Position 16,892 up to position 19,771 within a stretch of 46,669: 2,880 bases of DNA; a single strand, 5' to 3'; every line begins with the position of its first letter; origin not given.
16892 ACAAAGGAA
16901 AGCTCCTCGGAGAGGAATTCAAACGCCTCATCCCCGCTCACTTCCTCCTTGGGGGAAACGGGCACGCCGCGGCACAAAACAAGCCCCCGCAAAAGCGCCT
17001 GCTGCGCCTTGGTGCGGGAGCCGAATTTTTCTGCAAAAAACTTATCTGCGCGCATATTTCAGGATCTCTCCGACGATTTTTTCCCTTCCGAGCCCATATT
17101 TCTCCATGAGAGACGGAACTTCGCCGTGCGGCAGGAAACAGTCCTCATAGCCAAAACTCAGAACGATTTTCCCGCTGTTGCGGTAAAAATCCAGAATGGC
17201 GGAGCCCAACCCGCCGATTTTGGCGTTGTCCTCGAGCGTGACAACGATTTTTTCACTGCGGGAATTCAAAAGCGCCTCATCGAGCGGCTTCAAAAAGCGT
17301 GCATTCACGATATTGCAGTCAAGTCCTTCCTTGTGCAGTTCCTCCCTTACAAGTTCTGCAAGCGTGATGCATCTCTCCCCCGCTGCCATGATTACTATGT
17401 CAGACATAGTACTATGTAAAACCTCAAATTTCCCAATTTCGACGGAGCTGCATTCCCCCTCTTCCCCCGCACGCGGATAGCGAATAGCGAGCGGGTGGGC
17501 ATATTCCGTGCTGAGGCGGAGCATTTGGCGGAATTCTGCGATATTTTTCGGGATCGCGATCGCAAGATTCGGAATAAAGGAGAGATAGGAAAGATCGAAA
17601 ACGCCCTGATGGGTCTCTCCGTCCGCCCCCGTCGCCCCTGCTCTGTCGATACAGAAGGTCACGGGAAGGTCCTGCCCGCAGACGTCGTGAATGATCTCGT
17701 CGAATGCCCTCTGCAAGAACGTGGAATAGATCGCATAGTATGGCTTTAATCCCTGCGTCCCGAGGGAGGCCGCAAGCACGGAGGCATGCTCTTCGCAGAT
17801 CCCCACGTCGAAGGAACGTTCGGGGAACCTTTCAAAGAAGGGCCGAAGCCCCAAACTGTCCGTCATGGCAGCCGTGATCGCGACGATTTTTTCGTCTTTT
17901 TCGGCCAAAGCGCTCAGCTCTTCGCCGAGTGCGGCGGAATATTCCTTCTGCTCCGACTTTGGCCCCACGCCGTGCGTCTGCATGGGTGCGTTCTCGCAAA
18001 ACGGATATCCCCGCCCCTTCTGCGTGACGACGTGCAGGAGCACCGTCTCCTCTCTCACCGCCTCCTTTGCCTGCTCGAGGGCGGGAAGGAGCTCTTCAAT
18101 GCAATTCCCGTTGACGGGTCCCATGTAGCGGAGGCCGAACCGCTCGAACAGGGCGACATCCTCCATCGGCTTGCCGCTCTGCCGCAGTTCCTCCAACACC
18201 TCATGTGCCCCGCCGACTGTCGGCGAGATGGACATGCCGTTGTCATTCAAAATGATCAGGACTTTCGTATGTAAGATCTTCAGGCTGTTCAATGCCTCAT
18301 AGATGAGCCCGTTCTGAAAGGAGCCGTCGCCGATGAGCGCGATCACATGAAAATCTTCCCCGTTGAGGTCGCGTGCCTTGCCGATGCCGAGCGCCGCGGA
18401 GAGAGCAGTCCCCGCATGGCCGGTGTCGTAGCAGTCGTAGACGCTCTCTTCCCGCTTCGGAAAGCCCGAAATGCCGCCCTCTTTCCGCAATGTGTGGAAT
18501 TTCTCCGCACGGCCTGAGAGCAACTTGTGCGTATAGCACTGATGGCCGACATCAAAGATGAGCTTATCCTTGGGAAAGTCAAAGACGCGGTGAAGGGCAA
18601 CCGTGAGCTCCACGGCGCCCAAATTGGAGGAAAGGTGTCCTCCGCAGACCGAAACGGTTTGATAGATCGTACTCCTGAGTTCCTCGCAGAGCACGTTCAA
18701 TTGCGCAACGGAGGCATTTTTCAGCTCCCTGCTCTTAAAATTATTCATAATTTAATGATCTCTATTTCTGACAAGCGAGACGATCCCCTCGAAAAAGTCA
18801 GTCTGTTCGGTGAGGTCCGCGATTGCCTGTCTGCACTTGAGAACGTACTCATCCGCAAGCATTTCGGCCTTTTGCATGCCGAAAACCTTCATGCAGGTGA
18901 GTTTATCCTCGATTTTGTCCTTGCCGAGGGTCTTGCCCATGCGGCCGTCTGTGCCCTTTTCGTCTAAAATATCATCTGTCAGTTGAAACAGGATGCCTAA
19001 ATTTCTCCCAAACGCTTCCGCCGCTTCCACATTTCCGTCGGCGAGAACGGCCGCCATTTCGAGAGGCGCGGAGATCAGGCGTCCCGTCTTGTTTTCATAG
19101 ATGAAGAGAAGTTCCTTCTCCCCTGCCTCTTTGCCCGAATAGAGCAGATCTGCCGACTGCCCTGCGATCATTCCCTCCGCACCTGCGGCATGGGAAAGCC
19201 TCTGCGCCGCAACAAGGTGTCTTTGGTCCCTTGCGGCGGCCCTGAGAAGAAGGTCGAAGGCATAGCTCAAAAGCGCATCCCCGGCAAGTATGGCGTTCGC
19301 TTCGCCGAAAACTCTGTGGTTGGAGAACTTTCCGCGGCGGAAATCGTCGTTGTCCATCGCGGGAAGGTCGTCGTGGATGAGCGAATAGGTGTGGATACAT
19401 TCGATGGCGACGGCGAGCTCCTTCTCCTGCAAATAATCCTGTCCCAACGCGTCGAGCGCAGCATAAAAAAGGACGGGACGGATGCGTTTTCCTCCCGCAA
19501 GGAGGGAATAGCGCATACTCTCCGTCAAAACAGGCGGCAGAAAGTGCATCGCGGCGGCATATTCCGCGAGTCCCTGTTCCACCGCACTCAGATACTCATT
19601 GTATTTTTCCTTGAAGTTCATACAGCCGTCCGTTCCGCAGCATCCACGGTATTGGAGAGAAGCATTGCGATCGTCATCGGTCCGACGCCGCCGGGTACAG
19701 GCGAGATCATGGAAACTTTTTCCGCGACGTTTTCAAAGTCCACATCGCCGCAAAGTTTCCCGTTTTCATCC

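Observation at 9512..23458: Three co-oriented copies of a ~34-nt nested-palindrome element (core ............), one intergenic and two inside unrelated genes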

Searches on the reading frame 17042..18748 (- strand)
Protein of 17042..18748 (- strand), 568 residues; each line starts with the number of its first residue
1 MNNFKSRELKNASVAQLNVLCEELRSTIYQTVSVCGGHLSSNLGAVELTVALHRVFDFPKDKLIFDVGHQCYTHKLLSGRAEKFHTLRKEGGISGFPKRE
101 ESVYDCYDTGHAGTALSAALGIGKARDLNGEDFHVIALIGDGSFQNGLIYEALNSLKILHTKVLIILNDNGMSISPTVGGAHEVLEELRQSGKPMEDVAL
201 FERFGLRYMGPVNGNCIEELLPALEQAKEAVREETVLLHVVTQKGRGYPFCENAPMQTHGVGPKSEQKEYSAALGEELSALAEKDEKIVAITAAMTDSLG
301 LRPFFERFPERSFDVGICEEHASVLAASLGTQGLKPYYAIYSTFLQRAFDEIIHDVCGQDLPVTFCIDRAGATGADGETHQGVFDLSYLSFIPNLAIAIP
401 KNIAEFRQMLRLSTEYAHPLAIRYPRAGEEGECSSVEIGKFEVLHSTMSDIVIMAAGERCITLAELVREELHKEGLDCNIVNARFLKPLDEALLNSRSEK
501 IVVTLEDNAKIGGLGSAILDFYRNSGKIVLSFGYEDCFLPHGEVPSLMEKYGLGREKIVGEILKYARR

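Call 11: search_protein_families(library=ncbifam, proteins=[window:17042-18748:-])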
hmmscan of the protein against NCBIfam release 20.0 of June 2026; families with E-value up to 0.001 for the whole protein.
window:17042-18748:- (568 aa): 11 families
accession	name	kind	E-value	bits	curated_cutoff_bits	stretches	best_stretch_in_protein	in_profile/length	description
TIGR00204.1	dxs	equivalog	1.7e-182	608.2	465.95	2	199-564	232-613/616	1-deoxy-D-xylulose-5-phosphate synthase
NF003933.0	PRK05444.2-2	equivalog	1.6e-158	529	395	1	7-564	15-603/606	1-deoxy-D-xylulose-5-phosphate synthase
NF008968.0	PRK12315.1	subfamily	3.2e-132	441.7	510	1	7-565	11-580/582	1-deoxy-D-xylulose-5-phosphate synthase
NF004559.0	PRK05899.2-5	equivalog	7.3e-48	163.2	488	2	271-565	321-623/627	transketolase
NF004556.0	PRK05899.2-2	equivalog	2.4e-27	95.5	575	2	270-564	324-636/639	transketolase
NF006667.0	PRK09212.1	subfamily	4.8e-10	38.8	321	1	306-521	46-275/327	pyruvate dehydrogenase complex E1 component subunit beta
TIGR00232.1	tktlase_bact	equivalog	1.9e-09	36.5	682.25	1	334-490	421-581/654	transketolase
NF004558.0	PRK05899.2-4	equivalog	3.8e-09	35.5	788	1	372-487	454-573/651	transketolase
TIGR03181.1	PDH_E1_alph_x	equivalog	9.2e-07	28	411.35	1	113-176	125-188/341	pyruvate dehydrogenase (acetyl-transferring) E1 component subunit alpha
TIGR03182.1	PDH_E1_alph_y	equivalog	1.1e-05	24.6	393.85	1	112-247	112-238/315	pyruvate dehydrogenase (acetyl-transferring) E1 component subunit alpha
NF008854.0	PRK11892.1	equivalog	6.1e-05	21.9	454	1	310-519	189-412/464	pyruvate dehydrogenase complex E1 component subunit beta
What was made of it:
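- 17042..18748 (-): dxs (1-deoxy-D-xylulose-5-phosphate synthase), host gene of site 2. Call 11: TIGR00204, 608 bits.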

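Call 14: find_encoding_contigs(protein=window:17042-18748:-, flank=10000, max_places=6)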
Protein window:17042-18748:- (568 aa): no gene with exactly this product is on record in the collection.
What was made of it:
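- Tried and rejected: Exact look-up of the window's Dxs in the assembly index: not on record (call 14).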

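Call 15: find_homologous_proteins(query=window:17042-18748:-, max_evalue=1e-50)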
Query window:17042-18748:- (568 aa): 8000 proteins with E <= 1e-50 among 8000 candidates; the best 120 are listed.
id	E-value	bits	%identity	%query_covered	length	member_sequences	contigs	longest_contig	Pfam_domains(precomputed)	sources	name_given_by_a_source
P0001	0.0e+0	1271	99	100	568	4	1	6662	PF02775.27,PF13292.12,PF02780.26,PF02779.30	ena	-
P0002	0.0e+0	1118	87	100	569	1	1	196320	PF02775.27,PF13292.12,PF02780.26,PF02779.30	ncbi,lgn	-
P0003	0.0e+0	1033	80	100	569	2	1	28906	PF02775.27,PF13292.12,PF00676.26,PF02780.26,PF02779.30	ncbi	-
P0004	0.0e+0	1029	81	99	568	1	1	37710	PF02775.27,PF13292.12,PF02780.26,PF02779.30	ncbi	-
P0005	0.0e+0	1027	79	100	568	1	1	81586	PF02775.27,PF13292.12,PF02780.26,PF02779.30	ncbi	-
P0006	0.0e+0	1027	80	100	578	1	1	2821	PF02775.27,PF13292.12,PF02780.26,PF02779.30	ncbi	-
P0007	0.0e+0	1018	79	100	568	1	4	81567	PF02775.27,PF13292.12,PF02780.26,PF02779.30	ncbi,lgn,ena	-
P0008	0.0e+0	1018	79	100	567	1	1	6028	PF02775.27,PF13292.12,PF02780.26,PF02779.30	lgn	-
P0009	0.0e+0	1017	79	100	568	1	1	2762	PF02775.27,PF13292.12,PF02780.26,PF02779.30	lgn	-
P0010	3.5e-294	995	78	100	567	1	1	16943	PF02775.27,PF13292.12,PF02780.26,PF02779.30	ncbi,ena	-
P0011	3.7e-292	988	77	100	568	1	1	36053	PF02775.27,PF13292.12,PF02780.26,PF02779.30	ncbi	-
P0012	1.4e-286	969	75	100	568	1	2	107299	PF02775.27,PF13292.12,PF00676.26,PF02780.26,PF02779.30,PF00456.27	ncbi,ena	-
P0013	1.1e-281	953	73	100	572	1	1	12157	PF02775.27,PF13292.12,PF02780.26,PF02779.30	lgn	-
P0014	1.2e-280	950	72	100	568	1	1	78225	PF02775.27,PF13292.12,PF00676.26,PF02780.26,PF02779.30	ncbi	-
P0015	1.7e-274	930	72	98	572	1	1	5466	PF02775.27,PF13292.12,PF00676.26,PF02780.26,PF02779.30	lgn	-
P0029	1.2e-268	910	70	100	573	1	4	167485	PF02775.27,PF13292.12,PF02780.26,PF02779.30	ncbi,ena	-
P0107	3.9e-258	876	68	100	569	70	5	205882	PF13292.12,PF02780.26,PF02779.30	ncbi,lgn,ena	-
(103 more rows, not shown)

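Call 20: find_encoding_contigs(protein=P0002, flank=10000, max_places=2)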
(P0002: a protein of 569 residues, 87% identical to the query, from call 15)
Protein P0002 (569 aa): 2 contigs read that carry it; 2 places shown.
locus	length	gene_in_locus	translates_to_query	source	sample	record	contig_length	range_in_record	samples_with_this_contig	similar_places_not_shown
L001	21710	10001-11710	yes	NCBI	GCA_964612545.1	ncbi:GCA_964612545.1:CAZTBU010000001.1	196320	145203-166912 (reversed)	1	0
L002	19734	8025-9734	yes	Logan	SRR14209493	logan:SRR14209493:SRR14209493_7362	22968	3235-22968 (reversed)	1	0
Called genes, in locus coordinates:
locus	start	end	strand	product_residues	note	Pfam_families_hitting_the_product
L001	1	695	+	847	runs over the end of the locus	PF02739:5_3_exonuc_N, PF01367:5_3_exonuc, PF00476:DNA_pol_A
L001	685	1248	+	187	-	PF01121:CoaE, PF13521:AAA_28 (weak)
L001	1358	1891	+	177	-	PF01464:SLT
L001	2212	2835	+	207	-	PF03358:FMN_red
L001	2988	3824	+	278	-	PF19568:Spore_III_AA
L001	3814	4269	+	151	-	PF09548:Spore_III_AB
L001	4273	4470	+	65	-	PF06686:SpoIIIAC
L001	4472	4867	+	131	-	PF06686:SpoIIIAC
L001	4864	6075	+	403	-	PF09546:Spore_III_AE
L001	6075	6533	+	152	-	PF09581:Spore_III_AF (weak)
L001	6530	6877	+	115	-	-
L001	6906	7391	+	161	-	PF12685:SpoIIIAH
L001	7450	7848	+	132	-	PF03780:Asp23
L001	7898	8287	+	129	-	PF01029:NusB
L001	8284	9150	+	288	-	PF00763:THF_DHG_CYH, PF02882:THF_DHG_CYH_C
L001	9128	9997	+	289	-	PF00348:polyprenyl_synt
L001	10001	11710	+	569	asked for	PF13292:DXP_synthase_N, PF02775:TPP_enzyme_C, PF13292:DXP_synthase_N, PF02779:Transket_pyr, PF02780:Transketolase_C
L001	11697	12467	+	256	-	PF01728:FtsJ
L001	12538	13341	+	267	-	PF01513:NAD_kinase, PF20143:NAD_kinase_C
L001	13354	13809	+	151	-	PF01316:Arg_repressor, PF02863:Arg_repressor_C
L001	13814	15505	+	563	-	PF02463:SMC_N, PF13175:AAA_15 (weak), PF13476:AAA_23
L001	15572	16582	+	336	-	PF13180:PDZ_2, PF17820:PDZ_6 (weak), PF05580:Peptidase_S55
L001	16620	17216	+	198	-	-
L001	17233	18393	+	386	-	PF00768:Peptidase_S11, PF13354:Beta-lactamase2, PF07943:PBP5_C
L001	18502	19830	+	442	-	PF00278:Orn_DAP_Arg_deC, PF02784:Orn_Arg_deC_N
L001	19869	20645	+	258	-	PF02163:Peptidase_M50 (weak)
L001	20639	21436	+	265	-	PF02616:SMC_ScpA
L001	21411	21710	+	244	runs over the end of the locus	PF04079:SMC_ScpB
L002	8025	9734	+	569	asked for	PF13292:DXP_synthase_N, PF02775:TPP_enzyme_C, PF13292:DXP_synthase_N, PF02779:Transket_pyr, PF02780:Transketolase_C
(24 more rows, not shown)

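Call 21: find_encoding_contigs(protein=P0005, flank=10000, max_places=2)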
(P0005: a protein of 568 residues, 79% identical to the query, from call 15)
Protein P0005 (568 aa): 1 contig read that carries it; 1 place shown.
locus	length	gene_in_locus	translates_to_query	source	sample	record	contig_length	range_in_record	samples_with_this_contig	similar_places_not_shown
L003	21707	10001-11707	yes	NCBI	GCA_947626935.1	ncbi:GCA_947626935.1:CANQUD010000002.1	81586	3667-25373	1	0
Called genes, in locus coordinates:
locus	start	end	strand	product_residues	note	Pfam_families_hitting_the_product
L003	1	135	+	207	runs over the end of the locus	PF03358:FMN_red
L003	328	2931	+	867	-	PF22848:ASD1_dom, PF06964:Alpha-L-AF_C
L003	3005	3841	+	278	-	PF19568:Spore_III_AA, PF00437:T2SSE (weak)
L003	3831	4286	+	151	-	PF09548:Spore_III_AB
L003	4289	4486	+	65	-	PF06686:SpoIIIAC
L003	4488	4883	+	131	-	PF06686:SpoIIIAC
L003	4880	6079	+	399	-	PF09546:Spore_III_AE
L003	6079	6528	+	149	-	PF09581:Spore_III_AF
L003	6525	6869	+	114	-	-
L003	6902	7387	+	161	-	PF12685:SpoIIIAH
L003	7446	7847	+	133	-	PF03780:Asp23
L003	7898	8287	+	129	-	PF01029:NusB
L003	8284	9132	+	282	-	PF00763:THF_DHG_CYH, PF02882:THF_DHG_CYH_C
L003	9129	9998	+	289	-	PF00348:polyprenyl_synt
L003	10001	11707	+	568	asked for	PF13292:DXP_synthase_N, PF02775:TPP_enzyme_C (weak), PF13292:DXP_synthase_N (weak), PF02779:Transket_pyr, PF02780:Transketolase_C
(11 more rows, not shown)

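Call 23: find_encoding_contigs(protein=P0012, flank=10000, max_places=1)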
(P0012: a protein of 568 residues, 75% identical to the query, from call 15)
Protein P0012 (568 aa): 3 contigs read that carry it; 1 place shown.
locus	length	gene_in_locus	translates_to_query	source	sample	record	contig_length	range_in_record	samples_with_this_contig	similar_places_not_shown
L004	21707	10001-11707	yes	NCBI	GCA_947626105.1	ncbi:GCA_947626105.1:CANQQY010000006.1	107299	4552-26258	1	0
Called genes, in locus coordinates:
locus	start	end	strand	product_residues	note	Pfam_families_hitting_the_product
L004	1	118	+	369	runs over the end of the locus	PF06941:NT5C, PF00625:Guanylate_kin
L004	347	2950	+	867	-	PF22848:ASD1_dom, PF06964:Alpha-L-AF_C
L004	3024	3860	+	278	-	PF19568:Spore_III_AA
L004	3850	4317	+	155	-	PF09548:Spore_III_AB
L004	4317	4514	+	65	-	PF06686:SpoIIIAC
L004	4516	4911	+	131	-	PF06686:SpoIIIAC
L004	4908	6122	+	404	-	PF09546:Spore_III_AE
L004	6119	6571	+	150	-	PF09581:Spore_III_AF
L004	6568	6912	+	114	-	-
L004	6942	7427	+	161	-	PF12685:SpoIIIAH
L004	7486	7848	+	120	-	PF03780:Asp23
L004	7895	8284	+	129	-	PF01029:NusB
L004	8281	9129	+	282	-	PF00763:THF_DHG_CYH, PF02882:THF_DHG_CYH_C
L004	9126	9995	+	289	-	PF00348:polyprenyl_synt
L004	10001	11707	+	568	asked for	PF13292:DXP_synthase_N, PF00456:Transketolase_N (weak), PF00676:E1_dh (weak), PF02775:TPP_enzyme_C (weak), PF13292:DXP_synthase_N (weak), PF02779:Transket_pyr, PF02780:Transketolase_C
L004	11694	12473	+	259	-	PF01728:FtsJ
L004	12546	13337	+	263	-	PF01513:NAD_kinase, PF20143:NAD_kinase_C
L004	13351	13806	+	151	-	PF01316:Arg_repressor, PF02863:Arg_repressor_C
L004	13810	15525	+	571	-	PF02463:SMC_N, PF13175:AAA_15 (faint), PF13476:AAA_23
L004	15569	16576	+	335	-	PF13180:PDZ_2, PF14685:PDZ_Tricorn (weak), PF17820:PDZ_6, PF05580:Peptidase_S55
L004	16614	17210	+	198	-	-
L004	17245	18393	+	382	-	PF00768:Peptidase_S11, PF13354:Beta-lactamase2, PF07943:PBP5_C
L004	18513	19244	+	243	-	PF02163:Peptidase_M50 (weak)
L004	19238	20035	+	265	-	PF02616:SMC_ScpA, PF04824:Rad21_Rec8 (weak)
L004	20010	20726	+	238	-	PF04079:SMC_ScpB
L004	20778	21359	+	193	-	-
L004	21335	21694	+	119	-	PF09579:Spore_YtfJ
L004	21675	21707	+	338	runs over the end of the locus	PF00768:Peptidase_S11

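Call 24: find_encoding_contigs(protein=P0029, flank=10000, max_places=1)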
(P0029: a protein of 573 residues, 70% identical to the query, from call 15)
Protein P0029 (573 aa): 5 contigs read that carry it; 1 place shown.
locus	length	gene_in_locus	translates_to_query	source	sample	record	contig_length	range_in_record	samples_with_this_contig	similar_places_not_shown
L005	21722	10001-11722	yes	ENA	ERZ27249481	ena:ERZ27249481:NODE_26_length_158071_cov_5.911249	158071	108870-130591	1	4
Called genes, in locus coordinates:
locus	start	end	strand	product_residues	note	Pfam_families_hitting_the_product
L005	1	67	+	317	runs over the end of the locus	PF20511:PMI_typeI_cat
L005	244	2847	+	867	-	PF22848:ASD1_dom, PF06964:Alpha-L-AF_C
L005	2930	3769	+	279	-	PF19568:Spore_III_AA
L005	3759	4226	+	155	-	PF09548:Spore_III_AB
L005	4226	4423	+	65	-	PF06686:SpoIIIAC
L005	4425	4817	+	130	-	PF06686:SpoIIIAC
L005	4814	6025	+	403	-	PF09546:Spore_III_AE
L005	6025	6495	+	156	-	PF09581:Spore_III_AF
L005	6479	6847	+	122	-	-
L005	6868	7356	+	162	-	PF12685:SpoIIIAH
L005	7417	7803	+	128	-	PF03780:Asp23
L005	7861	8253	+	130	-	PF01029:NusB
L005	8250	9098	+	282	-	PF00763:THF_DHG_CYH, PF02882:THF_DHG_CYH_C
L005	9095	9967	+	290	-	PF00348:polyprenyl_synt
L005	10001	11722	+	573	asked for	PF13292:DXP_synthase_N, PF02775:TPP_enzyme_C (weak), PF02779:Transket_pyr, PF02780:Transketolase_C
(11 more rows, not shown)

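Call 25: find_encoding_contigs(protein=P0107, flank=10000, max_places=1)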
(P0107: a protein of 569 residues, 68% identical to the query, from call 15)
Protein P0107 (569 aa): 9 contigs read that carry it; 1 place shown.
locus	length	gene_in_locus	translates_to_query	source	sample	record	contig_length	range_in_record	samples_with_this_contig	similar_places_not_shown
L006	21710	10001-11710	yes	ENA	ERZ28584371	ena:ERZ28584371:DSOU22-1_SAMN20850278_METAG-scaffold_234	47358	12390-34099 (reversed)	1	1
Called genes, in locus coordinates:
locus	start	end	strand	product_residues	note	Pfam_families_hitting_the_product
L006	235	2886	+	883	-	PF22848:ASD1_dom, PF06964:Alpha-L-AF_C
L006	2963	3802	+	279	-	PF19568:Spore_III_AA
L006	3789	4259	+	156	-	PF09548:Spore_III_AB (weak)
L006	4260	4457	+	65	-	PF06686:SpoIIIAC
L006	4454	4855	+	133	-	PF06686:SpoIIIAC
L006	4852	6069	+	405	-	PF09546:Spore_III_AE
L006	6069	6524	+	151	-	PF09581:Spore_III_AF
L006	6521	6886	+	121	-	-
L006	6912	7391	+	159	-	PF12685:SpoIIIAH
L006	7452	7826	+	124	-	PF03780:Asp23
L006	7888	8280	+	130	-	PF01029:NusB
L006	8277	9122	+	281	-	PF00763:THF_DHG_CYH, PF02882:THF_DHG_CYH_C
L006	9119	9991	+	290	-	PF00348:polyprenyl_synt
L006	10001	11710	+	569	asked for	PF13292:DXP_synthase_N, PF02779:Transket_pyr, PF02780:Transketolase_C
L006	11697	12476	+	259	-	PF01728:FtsJ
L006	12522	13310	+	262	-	PF01513:NAD_kinase, PF20143:NAD_kinase_C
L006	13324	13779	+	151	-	PF01316:Arg_repressor, PF02863:Arg_repressor_C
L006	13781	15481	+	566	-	PF02463:SMC_N, PF13175:AAA_15 (weak), PF13476:AAA_23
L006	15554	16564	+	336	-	PF17820:PDZ_6, PF05580:Peptidase_S55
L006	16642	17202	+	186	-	-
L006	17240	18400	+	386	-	PF00768:Peptidase_S11, PF13354:Beta-lactamase2, PF07943:PBP5_C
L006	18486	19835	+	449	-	PF00278:Orn_DAP_Arg_deC, PF02784:Orn_Arg_deC_N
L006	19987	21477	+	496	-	PF00005:ABC_tran, PF02463:SMC_N (faint), PF13555:AAA_29 (faint), PF01926:MMR_HSR1 (faint), PF13304:AAA_21 (faint), PF00005:ABC_tran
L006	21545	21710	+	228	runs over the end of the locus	PF02163:Peptidase_M50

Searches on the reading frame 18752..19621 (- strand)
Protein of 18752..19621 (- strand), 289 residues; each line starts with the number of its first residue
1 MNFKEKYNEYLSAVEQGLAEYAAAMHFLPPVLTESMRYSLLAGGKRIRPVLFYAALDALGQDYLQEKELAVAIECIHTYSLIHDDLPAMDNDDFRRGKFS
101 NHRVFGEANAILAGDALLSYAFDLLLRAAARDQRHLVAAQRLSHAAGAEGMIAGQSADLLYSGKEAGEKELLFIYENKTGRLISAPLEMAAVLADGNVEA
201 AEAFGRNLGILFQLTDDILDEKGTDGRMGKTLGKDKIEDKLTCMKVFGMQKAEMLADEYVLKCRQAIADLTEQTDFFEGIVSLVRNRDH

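Call 12: search_protein_families(library=ncbifam, proteins=[window:18752-19621:-])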
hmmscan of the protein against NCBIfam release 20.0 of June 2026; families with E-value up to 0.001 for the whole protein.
window:18752-19621:- (289 aa): 16 families
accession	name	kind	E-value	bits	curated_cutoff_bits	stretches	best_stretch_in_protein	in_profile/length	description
NF045485.1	FPPsyn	subfamily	3.6e-89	298.7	275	1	9-289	3-288/288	farnesyl diphosphate synthase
NF045685.1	GGPPSynCrtE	equivalog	3e-69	233.3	460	1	24-289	22-293/293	geranylgeranyl diphosphate synthase CrtE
NF007877.0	PRK10581.1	equivalog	1.6e-55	188.4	321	1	1-274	1-281/299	(2E,6E)-farnesyl diphosphate synthase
NF041169.1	f2_encap_cargo4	exception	3.1e-52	177.9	450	1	40-258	35-262/334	family 2 encapsulin nanocompartment cargo protein polyprenyl transferase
NF040698.1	IdsA_Meth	equivalog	8.6e-48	163.2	468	1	4-262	4-263/328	short chain isoprenyl diphosphate synthase IdsA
NF041003.1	GGPP_syn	equivalog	3.2e-37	128.3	500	1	3-258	2-256/326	geranylgeranyl diphosphate synthase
NF040789.2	gerfarn_diphsyn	equivalog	5.5e-35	121.2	560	1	29-250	31-268/345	geranylfarnesyl diphosphate synthase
NF045549.1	GGPPsyn_IdsB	equivalog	2.1e-27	96.1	475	1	43-237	64-257/346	geranylgeranyl diphosphate synthase IdsB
TIGR02749.1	prenyl_cyano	equivalog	2.9e-27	95.5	383.2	1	9-257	12-255/322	solanesyl diphosphate synthase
NF008140.0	PRK10888.1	equivalog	1.2e-26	93.9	412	1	38-254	38-249/323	octaprenyl diphosphate synthase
TIGR02748.1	GerC3_HepT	equivalog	1.5e-25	90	456.55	1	8-254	10-248/319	heptaprenyl diphosphate synthase component II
NF045628.1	HxpDPsynlarge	equivalog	1.4e-20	73.5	500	1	11-286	5-266/311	hexaprenyl-diphosphate synthase large subunit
NF042417.1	NPPPS_Mycobact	equivalog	1.4e-19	70.3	600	1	31-253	43-260/335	nonaprenyl/(2E,6E)-farnesyl/geranylgeranyl diphosphat synthase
NF040627.1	GFPS_Meth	equivalog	5.4e-19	68.7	600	1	5-220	4-209/285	geranylfarnesyl diphosphate synthase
NF042416.1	GFPPS_Mycobact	equivalog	4.4e-17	62.1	600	1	32-267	30-285/350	bifunctional (2E,6E)-farnesyl/geranyl diphosphate synthase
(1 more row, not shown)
